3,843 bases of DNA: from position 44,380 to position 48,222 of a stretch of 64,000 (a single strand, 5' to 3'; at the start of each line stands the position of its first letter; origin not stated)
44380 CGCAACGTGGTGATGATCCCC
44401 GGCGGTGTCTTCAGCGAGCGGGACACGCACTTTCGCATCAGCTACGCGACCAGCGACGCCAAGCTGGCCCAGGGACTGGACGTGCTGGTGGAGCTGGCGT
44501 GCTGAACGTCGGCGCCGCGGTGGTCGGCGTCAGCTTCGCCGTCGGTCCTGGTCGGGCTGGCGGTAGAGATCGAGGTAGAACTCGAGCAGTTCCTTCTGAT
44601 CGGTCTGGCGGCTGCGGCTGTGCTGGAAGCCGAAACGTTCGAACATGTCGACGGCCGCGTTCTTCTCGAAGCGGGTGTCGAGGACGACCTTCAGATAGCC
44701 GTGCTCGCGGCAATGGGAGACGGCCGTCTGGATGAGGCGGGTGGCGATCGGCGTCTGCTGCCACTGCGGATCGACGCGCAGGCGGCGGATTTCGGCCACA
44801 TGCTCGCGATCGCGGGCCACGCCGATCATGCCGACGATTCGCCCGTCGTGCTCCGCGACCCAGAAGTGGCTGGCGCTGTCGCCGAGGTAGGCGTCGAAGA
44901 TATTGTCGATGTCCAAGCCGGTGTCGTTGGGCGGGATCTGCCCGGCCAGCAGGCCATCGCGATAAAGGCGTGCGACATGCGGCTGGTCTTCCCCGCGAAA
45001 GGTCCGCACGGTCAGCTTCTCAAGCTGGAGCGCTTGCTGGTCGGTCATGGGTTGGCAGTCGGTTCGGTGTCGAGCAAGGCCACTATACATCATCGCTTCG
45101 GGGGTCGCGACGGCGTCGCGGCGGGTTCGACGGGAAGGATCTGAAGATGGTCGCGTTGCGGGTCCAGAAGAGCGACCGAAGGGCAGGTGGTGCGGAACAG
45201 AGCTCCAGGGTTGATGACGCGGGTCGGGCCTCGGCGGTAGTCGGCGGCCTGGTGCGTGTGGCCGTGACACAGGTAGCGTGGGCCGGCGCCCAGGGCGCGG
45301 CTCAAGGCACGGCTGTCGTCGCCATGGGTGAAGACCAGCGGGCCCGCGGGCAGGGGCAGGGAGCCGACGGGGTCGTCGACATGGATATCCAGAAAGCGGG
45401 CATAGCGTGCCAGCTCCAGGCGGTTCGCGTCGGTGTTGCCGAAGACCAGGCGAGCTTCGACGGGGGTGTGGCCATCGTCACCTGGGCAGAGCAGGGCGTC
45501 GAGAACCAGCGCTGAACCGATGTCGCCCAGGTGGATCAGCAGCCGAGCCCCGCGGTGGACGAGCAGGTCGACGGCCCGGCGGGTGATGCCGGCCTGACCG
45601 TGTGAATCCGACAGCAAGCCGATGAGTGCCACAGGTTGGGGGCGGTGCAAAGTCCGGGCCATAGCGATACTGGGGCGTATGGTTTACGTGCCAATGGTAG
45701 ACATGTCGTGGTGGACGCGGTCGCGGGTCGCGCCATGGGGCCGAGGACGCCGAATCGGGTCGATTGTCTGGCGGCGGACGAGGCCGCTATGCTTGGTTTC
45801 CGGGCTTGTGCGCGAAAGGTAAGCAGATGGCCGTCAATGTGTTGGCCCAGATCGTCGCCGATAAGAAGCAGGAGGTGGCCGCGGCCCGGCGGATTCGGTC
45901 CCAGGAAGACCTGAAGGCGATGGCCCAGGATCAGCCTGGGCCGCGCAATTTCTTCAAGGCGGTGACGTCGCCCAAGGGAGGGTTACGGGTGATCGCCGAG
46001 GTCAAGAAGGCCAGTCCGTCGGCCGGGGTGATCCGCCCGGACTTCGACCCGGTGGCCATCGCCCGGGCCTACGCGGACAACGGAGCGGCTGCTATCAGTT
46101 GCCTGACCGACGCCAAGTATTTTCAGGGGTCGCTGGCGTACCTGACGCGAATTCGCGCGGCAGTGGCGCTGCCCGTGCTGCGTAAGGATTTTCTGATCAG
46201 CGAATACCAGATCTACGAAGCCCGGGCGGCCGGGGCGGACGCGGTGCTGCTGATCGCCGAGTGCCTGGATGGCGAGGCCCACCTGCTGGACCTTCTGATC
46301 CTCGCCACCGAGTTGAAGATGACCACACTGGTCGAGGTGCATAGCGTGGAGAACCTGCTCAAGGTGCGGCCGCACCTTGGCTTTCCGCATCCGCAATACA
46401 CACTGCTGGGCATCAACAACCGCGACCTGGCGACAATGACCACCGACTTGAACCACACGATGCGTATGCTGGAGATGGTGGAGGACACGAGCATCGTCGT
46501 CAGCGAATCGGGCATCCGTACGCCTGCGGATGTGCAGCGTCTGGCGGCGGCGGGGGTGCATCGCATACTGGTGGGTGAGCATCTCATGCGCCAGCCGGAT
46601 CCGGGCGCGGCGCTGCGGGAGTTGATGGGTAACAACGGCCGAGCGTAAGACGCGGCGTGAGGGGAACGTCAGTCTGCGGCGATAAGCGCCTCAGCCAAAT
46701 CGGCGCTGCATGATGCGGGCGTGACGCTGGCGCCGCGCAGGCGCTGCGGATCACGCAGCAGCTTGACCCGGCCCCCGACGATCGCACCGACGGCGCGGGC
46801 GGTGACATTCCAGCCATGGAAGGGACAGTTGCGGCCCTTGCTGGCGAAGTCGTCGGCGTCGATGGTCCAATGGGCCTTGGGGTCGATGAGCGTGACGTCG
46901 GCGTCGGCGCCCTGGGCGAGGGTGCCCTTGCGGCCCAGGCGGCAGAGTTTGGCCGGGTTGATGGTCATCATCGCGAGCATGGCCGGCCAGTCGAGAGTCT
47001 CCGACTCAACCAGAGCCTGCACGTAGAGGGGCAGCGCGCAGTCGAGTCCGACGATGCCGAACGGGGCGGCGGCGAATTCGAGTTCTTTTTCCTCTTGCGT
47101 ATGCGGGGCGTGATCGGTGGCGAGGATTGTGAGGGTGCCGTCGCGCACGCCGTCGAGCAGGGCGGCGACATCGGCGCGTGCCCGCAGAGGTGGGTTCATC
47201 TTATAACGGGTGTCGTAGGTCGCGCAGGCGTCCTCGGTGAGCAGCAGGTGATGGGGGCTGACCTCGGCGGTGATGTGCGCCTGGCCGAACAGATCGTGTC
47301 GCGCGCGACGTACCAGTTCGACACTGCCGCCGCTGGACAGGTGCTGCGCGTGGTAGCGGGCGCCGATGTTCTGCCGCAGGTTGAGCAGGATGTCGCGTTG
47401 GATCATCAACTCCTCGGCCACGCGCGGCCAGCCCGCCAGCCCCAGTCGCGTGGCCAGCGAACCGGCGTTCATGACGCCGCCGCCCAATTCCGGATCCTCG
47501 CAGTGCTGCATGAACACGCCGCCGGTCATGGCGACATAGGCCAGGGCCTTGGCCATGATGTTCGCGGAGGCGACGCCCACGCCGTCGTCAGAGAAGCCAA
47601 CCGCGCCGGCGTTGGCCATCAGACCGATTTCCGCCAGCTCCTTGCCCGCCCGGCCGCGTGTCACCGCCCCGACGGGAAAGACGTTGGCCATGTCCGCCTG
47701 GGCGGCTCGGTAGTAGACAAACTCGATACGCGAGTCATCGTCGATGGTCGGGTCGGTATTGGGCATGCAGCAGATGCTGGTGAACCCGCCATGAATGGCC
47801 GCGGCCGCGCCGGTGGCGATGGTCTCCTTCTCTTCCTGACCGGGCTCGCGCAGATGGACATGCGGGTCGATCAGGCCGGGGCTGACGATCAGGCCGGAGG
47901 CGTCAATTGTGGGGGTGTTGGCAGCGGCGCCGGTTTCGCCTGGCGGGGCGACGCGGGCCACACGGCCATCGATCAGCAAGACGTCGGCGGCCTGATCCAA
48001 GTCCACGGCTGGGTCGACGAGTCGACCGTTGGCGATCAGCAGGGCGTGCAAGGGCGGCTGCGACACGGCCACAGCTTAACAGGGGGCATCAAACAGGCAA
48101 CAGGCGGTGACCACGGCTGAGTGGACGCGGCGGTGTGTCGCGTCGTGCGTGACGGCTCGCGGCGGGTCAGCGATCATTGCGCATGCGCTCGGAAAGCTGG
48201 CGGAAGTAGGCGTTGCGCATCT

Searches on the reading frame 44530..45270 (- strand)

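Call 87: search_protein_families(library=pfam, proteins=[window:44530-45270:-], max_evalue=0.0001)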
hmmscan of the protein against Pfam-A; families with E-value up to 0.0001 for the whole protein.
window:44530-45270:- (246 aa): 3 families
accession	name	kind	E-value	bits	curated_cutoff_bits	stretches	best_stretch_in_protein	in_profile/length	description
PF00583.31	Acetyltransf_1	-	6.7e-20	71.9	20.7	1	122-215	23-116/116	Acetyltransferase (GNAT) family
PF13508.13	Acetyltransf_7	-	1.1e-15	58.2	27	1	133-216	2-83/84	Acetyltransferase (GNAT) domain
PF13673.13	Acetyltransf_10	-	1.8e-15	57.5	23.6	1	130-224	27-116/128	Acetyltransferase (GNAT) domain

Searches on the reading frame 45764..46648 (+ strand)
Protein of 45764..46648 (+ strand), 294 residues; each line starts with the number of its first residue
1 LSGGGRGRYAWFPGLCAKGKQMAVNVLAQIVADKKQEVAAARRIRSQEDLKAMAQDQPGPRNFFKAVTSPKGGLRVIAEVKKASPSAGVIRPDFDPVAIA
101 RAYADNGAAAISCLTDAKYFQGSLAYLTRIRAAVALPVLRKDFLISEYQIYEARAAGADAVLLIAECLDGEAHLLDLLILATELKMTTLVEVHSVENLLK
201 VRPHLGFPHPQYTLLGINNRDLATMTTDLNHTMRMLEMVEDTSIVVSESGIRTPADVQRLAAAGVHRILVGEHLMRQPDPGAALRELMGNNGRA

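Call 87: search_protein_families(library=pfam, proteins=[window:45764-46648:+], max_evalue=0.0001)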
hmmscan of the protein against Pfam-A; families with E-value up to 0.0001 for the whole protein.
window:45764-46648:+ (294 aa): 1 family
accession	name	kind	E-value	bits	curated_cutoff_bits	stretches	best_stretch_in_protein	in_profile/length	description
PF00218.27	IGPS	-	1.2e-82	277.3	27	1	27-287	1-254/254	Indole-3-glycerol phosphate synthase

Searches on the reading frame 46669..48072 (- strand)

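Call 87: search_protein_families(library=pfam, proteins=[window:46669-48072:-], max_evalue=0.0001)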
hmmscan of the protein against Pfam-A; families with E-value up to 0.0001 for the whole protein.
window:46669-48072:- (467 aa): 3 families
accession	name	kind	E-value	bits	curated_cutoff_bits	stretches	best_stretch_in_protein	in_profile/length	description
PF01979.26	Amidohydro_1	-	1.9e-23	83.7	25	1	62-436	1-344/345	Amidohydrolase family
PF07969.17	Amidohydro_3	-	6.4e-15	56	29.7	1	352-436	399-470/472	Amidohydrolase family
PF12890.13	DHOase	-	2.2e-06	28.3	21.2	1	63-247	4-139/142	Dihydro-orotase-like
